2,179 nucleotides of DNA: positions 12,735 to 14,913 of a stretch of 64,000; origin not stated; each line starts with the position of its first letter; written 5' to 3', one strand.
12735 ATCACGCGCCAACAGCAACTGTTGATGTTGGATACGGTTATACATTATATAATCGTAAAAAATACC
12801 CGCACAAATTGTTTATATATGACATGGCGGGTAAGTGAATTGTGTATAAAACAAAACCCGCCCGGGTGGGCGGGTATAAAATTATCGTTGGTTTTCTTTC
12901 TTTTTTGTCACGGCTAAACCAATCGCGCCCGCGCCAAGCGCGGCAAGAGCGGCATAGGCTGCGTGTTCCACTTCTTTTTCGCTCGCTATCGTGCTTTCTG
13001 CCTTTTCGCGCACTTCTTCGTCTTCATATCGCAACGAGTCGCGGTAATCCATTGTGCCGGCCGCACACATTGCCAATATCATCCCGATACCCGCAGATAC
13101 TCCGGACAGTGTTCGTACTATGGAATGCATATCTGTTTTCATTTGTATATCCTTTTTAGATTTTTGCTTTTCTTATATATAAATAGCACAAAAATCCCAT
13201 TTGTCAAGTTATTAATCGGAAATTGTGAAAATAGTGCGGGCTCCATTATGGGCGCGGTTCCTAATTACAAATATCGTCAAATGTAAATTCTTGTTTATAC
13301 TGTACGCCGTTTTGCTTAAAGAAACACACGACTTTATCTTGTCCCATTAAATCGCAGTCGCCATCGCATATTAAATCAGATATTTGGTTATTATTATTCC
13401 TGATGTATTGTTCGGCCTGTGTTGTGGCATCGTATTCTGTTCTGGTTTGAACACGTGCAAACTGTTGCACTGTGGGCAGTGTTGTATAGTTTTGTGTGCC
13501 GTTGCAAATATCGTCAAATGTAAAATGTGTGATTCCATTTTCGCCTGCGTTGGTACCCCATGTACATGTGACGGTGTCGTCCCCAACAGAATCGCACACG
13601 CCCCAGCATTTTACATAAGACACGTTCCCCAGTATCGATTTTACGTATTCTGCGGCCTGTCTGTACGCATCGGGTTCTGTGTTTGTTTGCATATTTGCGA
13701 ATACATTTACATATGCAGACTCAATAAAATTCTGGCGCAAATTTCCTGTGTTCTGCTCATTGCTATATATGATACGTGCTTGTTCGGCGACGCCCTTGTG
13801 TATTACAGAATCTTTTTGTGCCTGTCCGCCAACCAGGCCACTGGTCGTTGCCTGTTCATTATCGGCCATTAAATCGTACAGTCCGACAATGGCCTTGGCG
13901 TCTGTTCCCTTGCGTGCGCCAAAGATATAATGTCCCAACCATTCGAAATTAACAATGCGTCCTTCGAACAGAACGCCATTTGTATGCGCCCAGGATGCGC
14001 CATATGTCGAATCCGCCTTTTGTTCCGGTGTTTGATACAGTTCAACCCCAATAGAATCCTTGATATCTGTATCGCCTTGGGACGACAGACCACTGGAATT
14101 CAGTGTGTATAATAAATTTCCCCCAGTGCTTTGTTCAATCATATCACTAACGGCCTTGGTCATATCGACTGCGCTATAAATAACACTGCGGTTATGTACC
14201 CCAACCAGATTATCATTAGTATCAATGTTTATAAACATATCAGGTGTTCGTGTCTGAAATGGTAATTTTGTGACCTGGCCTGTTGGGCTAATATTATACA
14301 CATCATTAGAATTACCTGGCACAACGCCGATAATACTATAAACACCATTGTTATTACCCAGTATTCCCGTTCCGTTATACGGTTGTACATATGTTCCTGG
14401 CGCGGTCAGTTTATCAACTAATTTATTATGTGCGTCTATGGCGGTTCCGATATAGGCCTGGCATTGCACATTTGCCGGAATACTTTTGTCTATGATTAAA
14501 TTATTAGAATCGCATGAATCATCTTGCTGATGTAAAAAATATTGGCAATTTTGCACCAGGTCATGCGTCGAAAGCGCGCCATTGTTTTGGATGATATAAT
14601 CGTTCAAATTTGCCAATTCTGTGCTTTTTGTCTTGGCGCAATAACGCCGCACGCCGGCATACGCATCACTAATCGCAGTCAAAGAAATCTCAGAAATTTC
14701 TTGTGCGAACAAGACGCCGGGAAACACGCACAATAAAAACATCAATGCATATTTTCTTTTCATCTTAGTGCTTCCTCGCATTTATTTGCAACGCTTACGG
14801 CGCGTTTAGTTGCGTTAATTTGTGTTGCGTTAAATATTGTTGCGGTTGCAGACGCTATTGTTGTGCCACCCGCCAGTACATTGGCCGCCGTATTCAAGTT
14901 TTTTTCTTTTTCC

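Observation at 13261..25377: Two divergent paralogous cassettes of secreted proteins with identical ATGA coupling, bracketing a tRNA/pyk segment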

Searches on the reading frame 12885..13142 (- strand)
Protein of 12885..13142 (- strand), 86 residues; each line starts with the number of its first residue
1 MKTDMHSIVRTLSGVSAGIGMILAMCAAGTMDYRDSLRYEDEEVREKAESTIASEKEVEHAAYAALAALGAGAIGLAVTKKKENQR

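Call 74: search_protein_families(library=pfam, proteins=[window:12885-13142:-], max_evalue=0.001)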
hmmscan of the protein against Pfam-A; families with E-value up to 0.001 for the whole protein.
window:12885-13142:- (86 aa): 0 families
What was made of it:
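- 12882..13142 (-): Possible third gene of the A operon: an 86-aa ORF that by eye has two hydrophobic segments, followed by the first strong terminator-like hairpin on this strand (12875-12856). Membership is uncertain. No Pfam hit (call 74).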

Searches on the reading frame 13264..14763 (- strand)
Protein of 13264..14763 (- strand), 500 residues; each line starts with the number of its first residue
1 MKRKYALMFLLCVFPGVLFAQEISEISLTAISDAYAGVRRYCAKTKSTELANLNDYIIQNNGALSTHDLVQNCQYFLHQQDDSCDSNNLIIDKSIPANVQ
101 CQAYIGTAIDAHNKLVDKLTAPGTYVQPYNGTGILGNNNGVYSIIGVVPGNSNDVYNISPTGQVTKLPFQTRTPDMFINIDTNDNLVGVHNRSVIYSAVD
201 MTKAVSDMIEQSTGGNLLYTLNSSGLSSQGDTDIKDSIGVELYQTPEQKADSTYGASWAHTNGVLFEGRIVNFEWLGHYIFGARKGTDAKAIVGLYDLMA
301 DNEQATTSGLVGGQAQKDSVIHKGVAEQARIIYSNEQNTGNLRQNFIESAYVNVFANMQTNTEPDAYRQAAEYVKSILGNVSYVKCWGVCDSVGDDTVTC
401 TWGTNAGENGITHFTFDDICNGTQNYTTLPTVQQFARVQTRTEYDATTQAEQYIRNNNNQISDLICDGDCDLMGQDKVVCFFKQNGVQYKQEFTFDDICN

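Call 8: search_protein_families(library=pfam, proteins=[window:13264-14763:-], max_evalue=1)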
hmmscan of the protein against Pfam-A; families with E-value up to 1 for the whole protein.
window:13264-14763:- (500 aa): 1 family
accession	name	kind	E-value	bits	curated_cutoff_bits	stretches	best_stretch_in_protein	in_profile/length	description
PF15307.11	SPACA7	-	0.12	13.2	27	1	19-92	36-103/107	Sperm acrosome-associated protein 7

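Call 9: search_protein_families(library=ncbifam, proteins=[window:13264-14763:-], max_evalue=1)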
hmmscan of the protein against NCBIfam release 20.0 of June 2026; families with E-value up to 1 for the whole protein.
window:13264-14763:- (500 aa): 0 families

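Call 33: search_protein_families(library=phrogs, proteins=[window:13264-14763:-], max_evalue=0.1)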
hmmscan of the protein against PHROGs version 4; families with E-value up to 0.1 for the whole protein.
window:13264-14763:- (500 aa): 0 families

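Call 34: search_protein_families(library=padloc, proteins=[window:13264-14763:-], max_evalue=0.1)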
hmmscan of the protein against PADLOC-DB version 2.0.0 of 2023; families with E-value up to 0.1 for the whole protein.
window:13264-14763:- (500 aa): 0 families

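Call 56: search_solved_structures(query=A3, max_evalue=10)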
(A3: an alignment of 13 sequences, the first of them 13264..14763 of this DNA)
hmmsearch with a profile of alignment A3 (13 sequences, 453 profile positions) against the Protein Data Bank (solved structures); distinct sequences matched with E-value up to 10: 3.
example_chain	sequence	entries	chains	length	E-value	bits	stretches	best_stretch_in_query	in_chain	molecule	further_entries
8rqg_B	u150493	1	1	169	0.42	12.6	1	40-91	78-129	Histidine-containing phosphotransfer protein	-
8rqj_B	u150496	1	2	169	1.1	11.3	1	40-92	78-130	HPt domain-containing protein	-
8pbw_B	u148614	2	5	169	1.1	11.3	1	40-91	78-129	HPt domain-containing protein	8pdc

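Call 57: search_protein_families(library=pfam, alignment_id=A3, max_evalue=0.1)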
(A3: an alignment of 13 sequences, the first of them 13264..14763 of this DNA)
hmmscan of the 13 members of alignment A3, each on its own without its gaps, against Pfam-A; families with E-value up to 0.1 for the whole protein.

A. member 1, window:13264-14763:- (500 aa): 0 families

B. families by the number of members that match (of 13 scanned): 5 families
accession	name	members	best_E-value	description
PF23633.1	PH_GEF_YEL1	1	0.013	Guanine-nucleotide exchange factor YEL1 PH domain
PF11905.13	DUF3425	1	0.071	Domain of unknown function (DUF3425)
PF10979.13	DUF2786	1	0.073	Protein of unknown function (DUF2786)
PF04803.17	Cor1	1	0.077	Cor1/Xlr/Xmr conserved region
PF07763.18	FEZ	1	0.083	FEZ-like protein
